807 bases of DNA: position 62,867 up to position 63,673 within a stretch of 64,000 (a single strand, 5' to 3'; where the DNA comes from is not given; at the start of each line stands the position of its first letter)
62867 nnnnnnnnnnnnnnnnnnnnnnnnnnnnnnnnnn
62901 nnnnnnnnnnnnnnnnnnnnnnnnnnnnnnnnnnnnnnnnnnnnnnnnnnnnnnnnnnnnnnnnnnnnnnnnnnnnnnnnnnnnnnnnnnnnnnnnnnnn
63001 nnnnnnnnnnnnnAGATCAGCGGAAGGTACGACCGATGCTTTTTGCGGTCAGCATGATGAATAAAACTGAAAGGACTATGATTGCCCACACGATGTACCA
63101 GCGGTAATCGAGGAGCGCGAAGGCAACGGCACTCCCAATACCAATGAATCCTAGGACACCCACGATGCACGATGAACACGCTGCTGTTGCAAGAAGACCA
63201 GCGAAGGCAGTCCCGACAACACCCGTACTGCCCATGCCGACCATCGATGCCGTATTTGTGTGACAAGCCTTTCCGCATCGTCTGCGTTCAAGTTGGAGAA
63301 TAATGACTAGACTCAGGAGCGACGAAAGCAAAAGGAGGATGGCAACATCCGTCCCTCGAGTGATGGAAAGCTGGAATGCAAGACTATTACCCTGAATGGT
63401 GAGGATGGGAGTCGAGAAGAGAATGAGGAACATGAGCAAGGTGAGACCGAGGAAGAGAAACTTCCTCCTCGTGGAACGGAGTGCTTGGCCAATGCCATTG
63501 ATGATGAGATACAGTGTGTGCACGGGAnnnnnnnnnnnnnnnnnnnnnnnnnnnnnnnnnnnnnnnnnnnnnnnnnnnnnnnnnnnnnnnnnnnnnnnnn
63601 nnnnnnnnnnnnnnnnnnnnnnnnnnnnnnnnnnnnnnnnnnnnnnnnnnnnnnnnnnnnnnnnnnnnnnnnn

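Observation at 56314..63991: Composite thiophilic-metal / thiol-redox island with no classical metalloregulator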

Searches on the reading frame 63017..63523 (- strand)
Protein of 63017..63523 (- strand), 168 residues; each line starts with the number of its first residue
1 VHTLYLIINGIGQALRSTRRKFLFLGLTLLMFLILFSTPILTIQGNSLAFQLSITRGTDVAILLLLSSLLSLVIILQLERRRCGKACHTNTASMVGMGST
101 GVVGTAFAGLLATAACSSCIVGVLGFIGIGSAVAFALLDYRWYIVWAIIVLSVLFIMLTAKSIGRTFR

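Call 3: search_protein_families(library=pfam, proteins=[window:63017-63523:-], max_evalue=0.01)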
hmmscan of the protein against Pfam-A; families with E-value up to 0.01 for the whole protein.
window:63017-63523:- (168 aa): 0 families

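Call 4: search_protein_families(library=ncbifam, proteins=[window:63017-63523:-], max_evalue=0.01)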
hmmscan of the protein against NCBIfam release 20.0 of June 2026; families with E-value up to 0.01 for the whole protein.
window:63017-63523:- (168 aa): 1 family
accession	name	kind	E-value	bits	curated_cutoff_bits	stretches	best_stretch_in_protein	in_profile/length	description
TIGR04513.1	VPAMP_CTERM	subfamily_domain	0.0037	17.3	32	1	146-166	7-27/28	VPAMP-CTERM sorting domain-containing protein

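Call 12: find_homologous_proteins(query=window:63017-63523:-, max_evalue=0.001)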
Query window:63017-63523:- (168 aa): 11 proteins with E <= 0.001 among 918 candidates.
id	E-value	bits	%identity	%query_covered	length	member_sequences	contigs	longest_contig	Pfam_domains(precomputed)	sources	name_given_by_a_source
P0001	5.1e-96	337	100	100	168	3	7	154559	-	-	-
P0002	8.0e-85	301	86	100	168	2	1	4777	-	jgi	-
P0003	2.4e-75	270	83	100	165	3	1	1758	-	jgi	-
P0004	1.7e-58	215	64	100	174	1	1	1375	-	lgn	-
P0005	6.3e-45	171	57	95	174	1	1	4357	-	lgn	-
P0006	1.7e-39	153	51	95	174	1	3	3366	-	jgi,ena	-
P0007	1.8e-17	82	37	100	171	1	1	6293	-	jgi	jgi:thiol:disulfide interchange protein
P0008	4.2e-17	81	38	96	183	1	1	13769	-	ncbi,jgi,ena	-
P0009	1.1e-15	76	38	98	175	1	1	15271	-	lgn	-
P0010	1.6e-15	76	38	98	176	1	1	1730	-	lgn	-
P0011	4.2e-13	68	39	77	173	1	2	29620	-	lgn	-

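Call 14: find_encoding_contigs(protein=P0008, flank=8000, max_places=2)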
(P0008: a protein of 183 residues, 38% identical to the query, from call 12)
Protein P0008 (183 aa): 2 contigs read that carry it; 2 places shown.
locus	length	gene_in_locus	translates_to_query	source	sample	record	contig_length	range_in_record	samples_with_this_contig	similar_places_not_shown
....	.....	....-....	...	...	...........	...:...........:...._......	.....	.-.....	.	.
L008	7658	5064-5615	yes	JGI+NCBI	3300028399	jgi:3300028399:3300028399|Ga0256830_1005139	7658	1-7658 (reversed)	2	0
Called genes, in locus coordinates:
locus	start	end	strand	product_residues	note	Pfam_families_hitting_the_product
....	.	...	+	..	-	?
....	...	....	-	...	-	-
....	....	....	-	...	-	-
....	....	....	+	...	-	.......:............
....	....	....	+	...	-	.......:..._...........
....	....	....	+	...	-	-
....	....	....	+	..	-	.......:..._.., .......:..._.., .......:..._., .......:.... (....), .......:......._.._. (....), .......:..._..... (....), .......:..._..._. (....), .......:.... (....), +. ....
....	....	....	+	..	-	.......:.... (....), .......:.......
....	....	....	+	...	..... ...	-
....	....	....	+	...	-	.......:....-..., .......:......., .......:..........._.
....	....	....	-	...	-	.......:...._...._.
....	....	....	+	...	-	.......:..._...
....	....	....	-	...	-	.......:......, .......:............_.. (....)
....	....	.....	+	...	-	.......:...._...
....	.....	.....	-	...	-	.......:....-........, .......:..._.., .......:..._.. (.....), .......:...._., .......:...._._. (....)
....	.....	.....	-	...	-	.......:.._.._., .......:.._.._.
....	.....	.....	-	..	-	?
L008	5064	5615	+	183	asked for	-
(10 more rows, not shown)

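Call 15: find_encoding_contigs(protein=P0009, flank=8000, max_places=2)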
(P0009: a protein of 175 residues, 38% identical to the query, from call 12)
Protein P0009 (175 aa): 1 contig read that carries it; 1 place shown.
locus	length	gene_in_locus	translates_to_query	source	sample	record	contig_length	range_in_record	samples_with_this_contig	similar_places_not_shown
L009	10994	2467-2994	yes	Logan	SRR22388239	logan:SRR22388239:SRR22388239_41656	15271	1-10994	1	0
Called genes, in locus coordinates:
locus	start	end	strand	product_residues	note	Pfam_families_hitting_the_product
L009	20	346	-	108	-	PF22168:DIP2311-like_C (weak), PF08220:HTH_DeoR (weak)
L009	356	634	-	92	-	-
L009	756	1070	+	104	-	PF12840:HTH_20, PF13412:HTH_24 (weak), PF13545:HTH_Crp_2 (weak), PF01022:HTH_5, PF25212:HVO_A0114 (faint)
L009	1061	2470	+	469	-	PF01134:GIDA (faint), PF01266:DAO (faint), PF03486:HI0933_like (faint), PF07992:Pyr_redox_2, PF12831:FAD_oxidored (weak), PF13738:Pyr_redox_3, PF00070:Pyr_redox, PF02852:Pyr_redox_dim, +1 more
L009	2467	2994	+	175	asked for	-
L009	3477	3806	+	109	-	PF01022:HTH_5, PF01978:TrmB (weak)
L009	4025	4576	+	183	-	PF00578:AhpC-TSA, PF08534:Redoxin, PF00085:Thioredoxin, PF13098:Thioredoxin_2, PF13905:Thioredoxin_8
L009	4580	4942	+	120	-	-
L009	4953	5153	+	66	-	-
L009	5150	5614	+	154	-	PF22784:PTP-SAK, PF00782:DSPc, PF22785:Tc-R-P, PF22741:PTP-NADK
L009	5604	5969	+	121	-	PF12840:HTH_20, PF01022:HTH_5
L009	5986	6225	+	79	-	PF05768:Glrx-like (weak), PF00462:Glutaredoxin, PF13417:GST_N_3 (weak)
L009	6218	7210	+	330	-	PF11376:DUF3179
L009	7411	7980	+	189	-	PF00578:AhpC-TSA, PF08534:Redoxin, PF00085:Thioredoxin (weak), PF13098:Thioredoxin_2 (weak)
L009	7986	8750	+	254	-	PF02683:DsbD_TM, PF13386:DsbD_2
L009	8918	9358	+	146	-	-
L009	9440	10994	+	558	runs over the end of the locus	PF00403:HMA, PF02683:DsbD_TM (weak), PF13386:DsbD_2, PF13473:Cupredoxin_1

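Call 16: find_encoding_contigs(protein=P0011, flank=8000, max_places=2)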
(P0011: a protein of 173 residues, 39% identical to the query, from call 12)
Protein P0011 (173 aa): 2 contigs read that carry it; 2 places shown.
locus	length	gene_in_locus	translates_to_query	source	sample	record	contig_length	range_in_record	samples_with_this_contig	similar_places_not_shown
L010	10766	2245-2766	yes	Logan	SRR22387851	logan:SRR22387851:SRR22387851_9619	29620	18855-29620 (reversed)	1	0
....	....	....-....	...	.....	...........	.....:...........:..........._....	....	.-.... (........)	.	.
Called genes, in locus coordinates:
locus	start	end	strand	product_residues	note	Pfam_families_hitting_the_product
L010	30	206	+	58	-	-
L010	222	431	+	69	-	-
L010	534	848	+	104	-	PF12840:HTH_20, PF13412:HTH_24 (weak), PF01022:HTH_5, PF01047:MarR (faint), PF13545:HTH_Crp_2 (weak)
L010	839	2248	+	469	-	PF00890:FAD_binding_2 (faint), PF01134:GIDA (weak), PF01262:AlaDh_PNT_C (faint), PF07992:Pyr_redox_2, PF12831:FAD_oxidored (weak), PF13738:Pyr_redox_3, PF00070:Pyr_redox, PF02852:Pyr_redox_dim, +3 more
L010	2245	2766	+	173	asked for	-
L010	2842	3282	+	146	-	-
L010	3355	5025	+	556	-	PF00403:HMA, PF02683:DsbD_TM (weak), PF13386:DsbD_2, PF13473:Cupredoxin_1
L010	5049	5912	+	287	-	PF13098:Thioredoxin_2, PF13462:Thioredoxin_4, PF01323:DSBA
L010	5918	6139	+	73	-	PF00403:HMA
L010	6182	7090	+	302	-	PF25852:DUF6242_C (faint), PF14870:PSII_BNR (faint), PF02012:BNR (faint), PF15902:Sortilin-Vps10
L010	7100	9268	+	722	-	PF00403:HMA, PF00122:E1-E2_ATPase, PF00702:Hydrolase, PF12710:HAD (weak), PF08282:Hydrolase_3 (faint)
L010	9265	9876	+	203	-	PF13563:2_5_RNA_ligase2 (weak)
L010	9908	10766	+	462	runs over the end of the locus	PF14559:TPR_19 (weak)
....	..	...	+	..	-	-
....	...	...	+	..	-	-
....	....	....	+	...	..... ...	-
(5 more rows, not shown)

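Call 31: search_protein_representatives(alignment_id=A1)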
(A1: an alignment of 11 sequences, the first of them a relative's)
Query: 11 sequences, 175 profile positions. Proteins with E-value up to 0.001 (for the whole library): 355; up to 1e-10: 285; up to 1e-30: 46. The best 150 are listed.
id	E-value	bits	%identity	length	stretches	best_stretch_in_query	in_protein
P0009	2.2e-67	242.4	-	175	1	1-173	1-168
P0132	1.1e-51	191.3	-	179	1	3-170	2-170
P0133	8.4e-50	185.1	-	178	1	7-171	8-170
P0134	4.5e-49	182.8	-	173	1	1-173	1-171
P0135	1.3e-43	165.0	-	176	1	6-172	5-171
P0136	1.6e-43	164.7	-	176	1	1-169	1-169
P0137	4.0e-41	156.9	-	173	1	3-172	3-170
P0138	4.2e-41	156.8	-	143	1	6-141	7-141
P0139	1.0e-40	155.6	-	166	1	6-171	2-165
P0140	1.1e-39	152.1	-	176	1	3-170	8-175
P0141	1.6e-38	148.4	-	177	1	1-174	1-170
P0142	5.9e-38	146.6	-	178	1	1-171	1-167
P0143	1.1e-37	145.7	-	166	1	6-171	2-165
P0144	6.0e-37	143.3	-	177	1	3-174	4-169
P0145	3.4e-36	140.8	-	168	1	1-169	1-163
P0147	1.0e-35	139.3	-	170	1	2-170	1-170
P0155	6.3e-34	133.4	-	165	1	6-170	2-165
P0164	2.7e-32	128.1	-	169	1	1-170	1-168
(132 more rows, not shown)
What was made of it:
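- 63017..63523 (-): orf168: 4-TM membrane protein of an unnamed family, with an invariant membrane CxxC (Cys116/119) and a loop Cys83/Cys87. 355 representatives at E<=1e-3 among 1.84 billion proteins (call 31).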

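Call 34: find_related_loci(query=A1, collection=metagenome_contigs, flank=7000)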
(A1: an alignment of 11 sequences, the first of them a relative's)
Query A1 (168 aa) in metagenome_contigs; peptide patterns used: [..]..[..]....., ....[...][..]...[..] (x = any residue, [..] = any of these).
318 stretches matched a pattern; 34 encode a relative of the query (tblastn E <= 1e-3); 34 distinct loci.
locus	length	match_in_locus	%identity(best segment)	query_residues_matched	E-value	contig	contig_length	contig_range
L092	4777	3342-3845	86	1-168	8e-87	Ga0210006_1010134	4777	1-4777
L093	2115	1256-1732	51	7-166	6e-47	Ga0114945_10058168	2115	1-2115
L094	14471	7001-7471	51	7-164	8e-46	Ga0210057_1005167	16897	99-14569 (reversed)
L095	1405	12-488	50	7-166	6e-47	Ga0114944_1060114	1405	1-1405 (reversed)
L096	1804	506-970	46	10-164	2e-41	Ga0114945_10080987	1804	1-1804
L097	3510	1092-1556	46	10-164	7e-41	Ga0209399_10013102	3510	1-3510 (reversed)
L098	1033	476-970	45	1-165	1e-32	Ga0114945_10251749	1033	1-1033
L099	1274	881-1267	48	1-129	1e-23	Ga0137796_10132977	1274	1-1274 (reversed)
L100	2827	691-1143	37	7-163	9e-23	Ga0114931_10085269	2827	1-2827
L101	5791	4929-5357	38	13-160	1e-22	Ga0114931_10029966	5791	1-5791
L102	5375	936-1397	33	8-165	2e-22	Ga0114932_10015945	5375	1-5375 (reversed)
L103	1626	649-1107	38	6-163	3e-22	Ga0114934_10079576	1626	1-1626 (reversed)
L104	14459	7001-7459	38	6-163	4e-22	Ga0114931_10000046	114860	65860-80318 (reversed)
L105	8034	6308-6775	35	2-163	8e-22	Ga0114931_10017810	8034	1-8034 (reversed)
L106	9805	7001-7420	38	22-164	2e-21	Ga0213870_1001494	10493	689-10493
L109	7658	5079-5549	38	2-163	2e-20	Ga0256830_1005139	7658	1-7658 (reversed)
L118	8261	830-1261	35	15-163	6e-17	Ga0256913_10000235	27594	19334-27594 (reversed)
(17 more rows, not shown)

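Call 36: search_protein_families(library=pfam, alignment_id=A3, max_evalue=1)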
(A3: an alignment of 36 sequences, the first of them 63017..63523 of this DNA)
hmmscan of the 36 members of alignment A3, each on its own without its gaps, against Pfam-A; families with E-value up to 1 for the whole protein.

A. member 1, window:63017-63523:- (168 aa): 1 family
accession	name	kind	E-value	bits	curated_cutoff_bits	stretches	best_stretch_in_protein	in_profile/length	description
PF06936.16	Selenoprotein_S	-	0.57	10.5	29.8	1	132-159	28-55/192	Selenoprotein S (SelS)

B. families by the number of members that match (of 36 scanned): 32 families (the first 25 are shown)
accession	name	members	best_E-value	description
PF12270.13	Cyt_c_ox_IV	2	0.0019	Cytochrome c oxidase subunit IV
PF12420.13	DUF3671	2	0.039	Fam-L, Fam-M like protein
PF10864.13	DUF2663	2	0.18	Protein of unknown function (DUF2663)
PF13334.11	DUF4094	2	0.33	Domain of unknown function (DUF4094)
PF12676.12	DUF3796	1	0.0045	Protein of unknown function (DUF3796)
PF13346.12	ABC2_membrane_5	1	0.0056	ABC-2 family transporter protein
PF02378.23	PTS_EIIC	1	0.0074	Phosphotransferase system, EIIC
PF11431.13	Transport_MerF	1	0.024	Membrane transport protein MerF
PF23994.1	DUF7312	1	0.028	Domain of unknown function (DUF7312)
PF07168.17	Ureide_permease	1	0.043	Ureide permease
PF06979.18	TMEM70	1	0.045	TMEM70/TMEM186/TMEM223 protein family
PF14126.11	DUF4293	1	0.059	Domain of unknown function (DUF4293)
PF01925.25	TauE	1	0.073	Sulfite exporter TauE/SafE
PF19261.4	DUF5904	1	0.075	Domain of unknown function (DUF5904)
PF02600.21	DsbB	1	0.15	Disulfide bond formation protein DsbB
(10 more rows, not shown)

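Call 47: predict_structure(alignment_id=A3)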
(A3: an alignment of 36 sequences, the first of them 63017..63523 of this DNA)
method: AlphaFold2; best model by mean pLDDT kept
length: 168 residues; sequences in the alignment: 36
mean_pLDDT: 82.9   pTM: 0.73
mean pLDDT of the five models: 82.9, 82.2, 80.8, 80.2, 78.7
residues with pLDDT >= 90: 55; 70-90: 91; 50-70: 22; < 50: 0
segments of 3 or more residues with pLDDT < 50: none
pLDDT, mean of each block of 10 residues (from residue 1): 88 92 96 90 86 89 92 90 72 60 73 70 75 79 88 88 77
secondary structure, 60 per line:
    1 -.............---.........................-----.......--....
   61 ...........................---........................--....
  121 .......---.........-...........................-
elements in order: H2-14 H18-42 H48-54 H57-87 H91-114 H117-127 H131-139 H141-167

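Call 51: fold_search(model_id=the predicted structure, library=pdb)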
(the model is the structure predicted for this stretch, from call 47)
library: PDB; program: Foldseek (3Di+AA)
matches with E <= 10: 11; with E <= 0.001: 0
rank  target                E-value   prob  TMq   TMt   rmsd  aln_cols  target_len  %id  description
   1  9jc2_A                2.9e+00  0.09  0.23  0.23  14.5       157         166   16  Engineering of ATP synthase Fo (released 2025-07-09)
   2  9jc2_C                5.3e+00  0.07  0.25  0.25  15.5       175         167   12  Engineering of ATP synthase Fo (released 2025-07-09)
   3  7v9l_R                6.8e+00  0.08  0.30  0.22   9.5       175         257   16  Cryo-EM structure of the SV1-Gs complex. (released 2022-04-06)
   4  4pxz                  6.8e+00  0.07  0.29  0.18  10.9       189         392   16  Crystal structure of P2Y12 receptor in complex with 2MeSADP (released 2014-04-30)
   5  2ncj_MODEL_1_A        7.5e+00  0.08  0.31  0.31  15.2       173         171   13  Solution Structure of the PriC DNA replication restart protein (released 2016-07-06)
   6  7xge_E                7.5e+00  0.05  0.23  0.24   9.7       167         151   10  Crystal structure of MCL-1 in complex with computationally designed inhibitor protein (released 2022-07-20)
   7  8j5q_C                7.5e+00  0.03  0.22  0.17  13.6       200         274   16  Cryo-EM structure of Mycobacterium tuberculosis OppABCD in the pre-translocation state (released 2024-04-03)
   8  8hf6_A                7.5e+00  0.03  0.17  0.07  18.9       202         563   18  Cryo-EM structure of nucleotide-bound ComA E647Q mutant (released 2023-10-04)
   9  4tql_A                8.7e+00  0.03  0.21  0.17  31.6       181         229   10  Computationally designed three helix bundle (released 2014-10-15)
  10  2wcd_A                9.6e+00  0.04  0.24  0.15  30.5       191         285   13  Crystal structure of the assembled cytolysin A pore (released 2009-05-05)
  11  8rgn_A                9.6e+00  0.03  0.23  0.08  23.8       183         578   19  BmrA E504-R6G-70uMATPMg (released 2025-01-01)
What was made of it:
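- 63017..63523 (-): AF2 pLDDT 82.9 with no PDB fold match (calls 47, 51).
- Tried and rejected: Foldseek of a confident AF2 model of orf168 against the PDB gave nothing below E=1 (call 51).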

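Call 73: search_protein_families(library=ncbifam, proteins=[L104:7513-8046:+], max_evalue=0.001)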
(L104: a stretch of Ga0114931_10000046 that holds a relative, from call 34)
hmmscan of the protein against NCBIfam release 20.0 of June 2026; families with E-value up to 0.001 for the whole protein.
L104:7513-8046:+ (177 aa): 7 families
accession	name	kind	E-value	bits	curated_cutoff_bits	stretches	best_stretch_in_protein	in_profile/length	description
NF002854.0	PRK03147.1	subfamily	1.3e-18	67.5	170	1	6-157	12-153/176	thiol-disulfide oxidoreductase ResA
TIGR00385.1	dsbE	subfamily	7e-08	32.2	123.15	1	38-159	35-153/173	DsbE family thiol:disulfide interchange protein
NF041202.1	StoA_CxxC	exception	1.8e-07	31.1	210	1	1-157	1-145/163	endospore biogenesis thiol-disulfide oxidoreductase StoA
NF047696.1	ThlDiSintTplARhiz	equivalog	5e-06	26.4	230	1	44-111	78-145/219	thiol:disulfide interchange protein TlpA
NF011941.0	PRK15412.1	equivalog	0.00037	20.1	359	1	1-159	1-158/185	thiol:disulfide interchange protein DsbE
NF041054.1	WAxxUGC_long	equivalog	0.00039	19.8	300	1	42-125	83-168/354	ResA-like WAxxUGC motif-containing protein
NF009668.0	PRK13189.1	equivalog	0.00053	19.3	211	1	37-119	10-94/224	peroxiredoxin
